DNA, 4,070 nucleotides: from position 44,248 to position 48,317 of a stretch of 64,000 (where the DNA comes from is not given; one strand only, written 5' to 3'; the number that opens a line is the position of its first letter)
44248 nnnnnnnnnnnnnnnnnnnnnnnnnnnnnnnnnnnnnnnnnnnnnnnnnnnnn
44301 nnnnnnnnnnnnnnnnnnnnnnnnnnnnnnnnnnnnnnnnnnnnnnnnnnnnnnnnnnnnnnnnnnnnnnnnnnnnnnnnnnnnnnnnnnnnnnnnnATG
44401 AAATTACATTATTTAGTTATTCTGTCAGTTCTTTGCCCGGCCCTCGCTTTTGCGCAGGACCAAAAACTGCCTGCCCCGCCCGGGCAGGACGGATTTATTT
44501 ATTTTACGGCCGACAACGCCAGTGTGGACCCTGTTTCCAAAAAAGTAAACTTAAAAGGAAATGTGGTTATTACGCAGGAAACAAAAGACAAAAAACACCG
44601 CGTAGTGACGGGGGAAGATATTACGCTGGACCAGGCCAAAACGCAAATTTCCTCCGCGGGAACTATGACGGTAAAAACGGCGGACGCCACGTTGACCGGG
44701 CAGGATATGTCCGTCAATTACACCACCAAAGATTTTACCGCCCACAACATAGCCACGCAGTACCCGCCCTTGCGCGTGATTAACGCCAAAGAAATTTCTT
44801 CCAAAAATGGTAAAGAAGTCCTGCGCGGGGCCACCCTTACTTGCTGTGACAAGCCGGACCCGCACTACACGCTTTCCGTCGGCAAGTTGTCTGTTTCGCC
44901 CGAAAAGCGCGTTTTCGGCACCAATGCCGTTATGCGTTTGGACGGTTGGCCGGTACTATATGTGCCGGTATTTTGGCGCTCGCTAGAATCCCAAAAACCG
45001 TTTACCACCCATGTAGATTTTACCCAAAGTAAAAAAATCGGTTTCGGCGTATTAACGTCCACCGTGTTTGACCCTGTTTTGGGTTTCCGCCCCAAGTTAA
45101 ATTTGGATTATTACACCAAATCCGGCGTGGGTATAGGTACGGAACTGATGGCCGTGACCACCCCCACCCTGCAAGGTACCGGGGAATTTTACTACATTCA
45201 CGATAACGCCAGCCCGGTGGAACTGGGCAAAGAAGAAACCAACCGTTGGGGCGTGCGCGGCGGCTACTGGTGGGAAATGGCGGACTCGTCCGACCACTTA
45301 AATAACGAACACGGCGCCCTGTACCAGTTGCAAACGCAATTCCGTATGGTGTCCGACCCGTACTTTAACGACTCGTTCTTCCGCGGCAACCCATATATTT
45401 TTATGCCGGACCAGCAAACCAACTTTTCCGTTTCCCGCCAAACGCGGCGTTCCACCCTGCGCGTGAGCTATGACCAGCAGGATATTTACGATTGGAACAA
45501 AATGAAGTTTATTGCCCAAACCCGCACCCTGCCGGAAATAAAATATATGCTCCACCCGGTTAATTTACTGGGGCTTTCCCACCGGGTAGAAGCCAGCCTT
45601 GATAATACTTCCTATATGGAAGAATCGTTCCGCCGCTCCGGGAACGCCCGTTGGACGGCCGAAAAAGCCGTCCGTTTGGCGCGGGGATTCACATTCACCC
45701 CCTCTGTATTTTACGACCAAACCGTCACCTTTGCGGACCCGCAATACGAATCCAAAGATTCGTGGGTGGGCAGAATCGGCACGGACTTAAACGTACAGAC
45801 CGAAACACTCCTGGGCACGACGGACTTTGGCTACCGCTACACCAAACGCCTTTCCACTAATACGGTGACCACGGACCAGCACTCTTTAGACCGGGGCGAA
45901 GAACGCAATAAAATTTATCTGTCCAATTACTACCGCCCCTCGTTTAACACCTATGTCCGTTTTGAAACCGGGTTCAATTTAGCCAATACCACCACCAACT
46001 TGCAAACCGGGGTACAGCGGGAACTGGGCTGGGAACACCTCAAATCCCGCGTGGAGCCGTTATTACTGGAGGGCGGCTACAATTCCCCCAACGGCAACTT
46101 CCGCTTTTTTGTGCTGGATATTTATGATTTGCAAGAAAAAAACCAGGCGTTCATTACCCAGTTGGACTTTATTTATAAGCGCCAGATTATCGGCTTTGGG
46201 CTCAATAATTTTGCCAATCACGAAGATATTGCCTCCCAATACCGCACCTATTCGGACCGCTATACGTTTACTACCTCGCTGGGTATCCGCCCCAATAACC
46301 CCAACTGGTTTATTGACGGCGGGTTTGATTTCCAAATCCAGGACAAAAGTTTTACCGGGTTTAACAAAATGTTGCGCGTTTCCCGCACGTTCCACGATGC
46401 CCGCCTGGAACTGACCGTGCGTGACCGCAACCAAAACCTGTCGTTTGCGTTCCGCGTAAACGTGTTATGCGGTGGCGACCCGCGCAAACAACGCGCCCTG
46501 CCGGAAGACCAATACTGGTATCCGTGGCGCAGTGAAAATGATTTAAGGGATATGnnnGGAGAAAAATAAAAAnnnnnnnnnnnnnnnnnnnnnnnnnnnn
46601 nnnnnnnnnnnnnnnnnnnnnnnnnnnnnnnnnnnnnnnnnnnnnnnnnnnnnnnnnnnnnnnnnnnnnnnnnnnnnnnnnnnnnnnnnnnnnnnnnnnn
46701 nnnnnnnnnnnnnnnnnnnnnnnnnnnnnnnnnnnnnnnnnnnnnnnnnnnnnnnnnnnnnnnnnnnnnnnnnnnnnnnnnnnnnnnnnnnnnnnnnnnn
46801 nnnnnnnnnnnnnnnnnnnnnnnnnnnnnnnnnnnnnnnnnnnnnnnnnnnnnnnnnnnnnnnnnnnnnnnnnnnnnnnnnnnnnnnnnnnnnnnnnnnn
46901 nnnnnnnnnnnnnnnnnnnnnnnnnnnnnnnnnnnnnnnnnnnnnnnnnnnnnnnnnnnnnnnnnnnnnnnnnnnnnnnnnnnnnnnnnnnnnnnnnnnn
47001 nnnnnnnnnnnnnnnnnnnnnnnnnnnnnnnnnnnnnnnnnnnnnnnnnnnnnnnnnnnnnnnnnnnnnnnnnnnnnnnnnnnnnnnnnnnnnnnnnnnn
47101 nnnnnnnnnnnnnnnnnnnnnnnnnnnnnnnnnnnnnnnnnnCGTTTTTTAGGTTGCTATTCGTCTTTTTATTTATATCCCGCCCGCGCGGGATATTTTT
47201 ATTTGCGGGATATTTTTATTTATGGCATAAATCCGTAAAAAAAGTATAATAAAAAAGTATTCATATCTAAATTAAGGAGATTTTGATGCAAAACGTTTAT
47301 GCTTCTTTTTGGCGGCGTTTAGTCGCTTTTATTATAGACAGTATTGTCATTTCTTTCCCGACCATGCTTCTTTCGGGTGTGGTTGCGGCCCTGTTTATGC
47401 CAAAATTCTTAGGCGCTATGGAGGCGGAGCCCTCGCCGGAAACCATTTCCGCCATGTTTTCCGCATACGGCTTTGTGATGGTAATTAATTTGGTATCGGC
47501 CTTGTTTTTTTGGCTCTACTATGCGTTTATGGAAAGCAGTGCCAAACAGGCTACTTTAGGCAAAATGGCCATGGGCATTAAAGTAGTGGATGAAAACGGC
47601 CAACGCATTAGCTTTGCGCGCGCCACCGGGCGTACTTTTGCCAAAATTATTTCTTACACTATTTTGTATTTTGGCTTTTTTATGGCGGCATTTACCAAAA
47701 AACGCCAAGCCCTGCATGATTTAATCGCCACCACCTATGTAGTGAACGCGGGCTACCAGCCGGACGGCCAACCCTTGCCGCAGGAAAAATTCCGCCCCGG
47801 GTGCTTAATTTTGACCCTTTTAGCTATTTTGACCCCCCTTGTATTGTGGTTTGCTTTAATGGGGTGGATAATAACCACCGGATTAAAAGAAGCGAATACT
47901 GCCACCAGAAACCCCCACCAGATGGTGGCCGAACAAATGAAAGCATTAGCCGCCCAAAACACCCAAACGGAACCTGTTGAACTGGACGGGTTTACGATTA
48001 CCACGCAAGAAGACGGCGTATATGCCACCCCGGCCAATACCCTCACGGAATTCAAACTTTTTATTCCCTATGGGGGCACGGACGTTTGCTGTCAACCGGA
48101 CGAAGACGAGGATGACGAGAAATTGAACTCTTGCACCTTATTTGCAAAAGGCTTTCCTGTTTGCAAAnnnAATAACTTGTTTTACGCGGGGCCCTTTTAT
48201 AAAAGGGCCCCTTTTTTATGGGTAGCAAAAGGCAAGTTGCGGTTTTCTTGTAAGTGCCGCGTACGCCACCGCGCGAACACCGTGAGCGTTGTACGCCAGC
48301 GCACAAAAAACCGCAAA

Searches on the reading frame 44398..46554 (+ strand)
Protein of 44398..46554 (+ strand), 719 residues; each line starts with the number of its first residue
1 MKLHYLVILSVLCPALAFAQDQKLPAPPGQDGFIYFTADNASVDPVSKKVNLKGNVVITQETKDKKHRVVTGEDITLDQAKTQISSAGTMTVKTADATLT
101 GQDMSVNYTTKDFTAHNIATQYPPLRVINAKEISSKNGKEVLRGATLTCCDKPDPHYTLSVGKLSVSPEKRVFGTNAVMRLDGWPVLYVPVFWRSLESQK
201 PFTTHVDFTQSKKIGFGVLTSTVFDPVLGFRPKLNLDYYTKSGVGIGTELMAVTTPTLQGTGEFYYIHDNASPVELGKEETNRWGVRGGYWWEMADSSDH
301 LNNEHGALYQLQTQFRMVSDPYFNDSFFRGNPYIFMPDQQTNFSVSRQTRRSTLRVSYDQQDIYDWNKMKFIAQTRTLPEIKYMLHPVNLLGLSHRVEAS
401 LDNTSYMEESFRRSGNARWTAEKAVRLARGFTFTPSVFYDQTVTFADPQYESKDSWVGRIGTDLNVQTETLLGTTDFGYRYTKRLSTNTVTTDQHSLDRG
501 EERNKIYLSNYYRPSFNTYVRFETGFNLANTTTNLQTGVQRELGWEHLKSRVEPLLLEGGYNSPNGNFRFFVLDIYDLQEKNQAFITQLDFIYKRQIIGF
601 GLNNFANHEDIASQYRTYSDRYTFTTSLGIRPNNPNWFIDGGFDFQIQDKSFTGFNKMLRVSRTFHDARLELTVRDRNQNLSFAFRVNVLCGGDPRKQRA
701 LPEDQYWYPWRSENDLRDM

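Call 84: search_protein_families(library=pfam, proteins=[window:44398-46554:+], max_evalue=0.00001)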
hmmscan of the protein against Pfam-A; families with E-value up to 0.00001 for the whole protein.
window:44398-46554:+ (719 aa): 1 family
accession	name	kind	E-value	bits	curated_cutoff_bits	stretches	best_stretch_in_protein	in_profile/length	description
PF06835.18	LptC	-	3.7e-07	30.4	21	1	36-114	87-165/175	Lipopolysaccharide-assembly, LptC-related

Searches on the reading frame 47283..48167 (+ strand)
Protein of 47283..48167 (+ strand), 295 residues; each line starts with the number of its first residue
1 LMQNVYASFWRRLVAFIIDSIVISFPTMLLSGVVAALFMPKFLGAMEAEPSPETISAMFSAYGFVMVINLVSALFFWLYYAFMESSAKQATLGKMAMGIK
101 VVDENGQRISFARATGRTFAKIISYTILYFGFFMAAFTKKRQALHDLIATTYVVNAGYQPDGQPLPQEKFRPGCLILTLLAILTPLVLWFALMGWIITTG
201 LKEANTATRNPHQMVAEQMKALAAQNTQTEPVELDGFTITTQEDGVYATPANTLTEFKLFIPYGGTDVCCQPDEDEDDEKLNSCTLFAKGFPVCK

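Call 84: search_protein_families(library=pfam, proteins=[window:47283-48167:+], max_evalue=0.00001)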
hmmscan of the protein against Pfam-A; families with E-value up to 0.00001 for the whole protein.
window:47283-48167:+ (295 aa): 1 family
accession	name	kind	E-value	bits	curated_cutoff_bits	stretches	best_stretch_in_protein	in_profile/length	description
PF06271.18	RDD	-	1e-31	110.5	24.1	1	6-149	1-136/137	RDD family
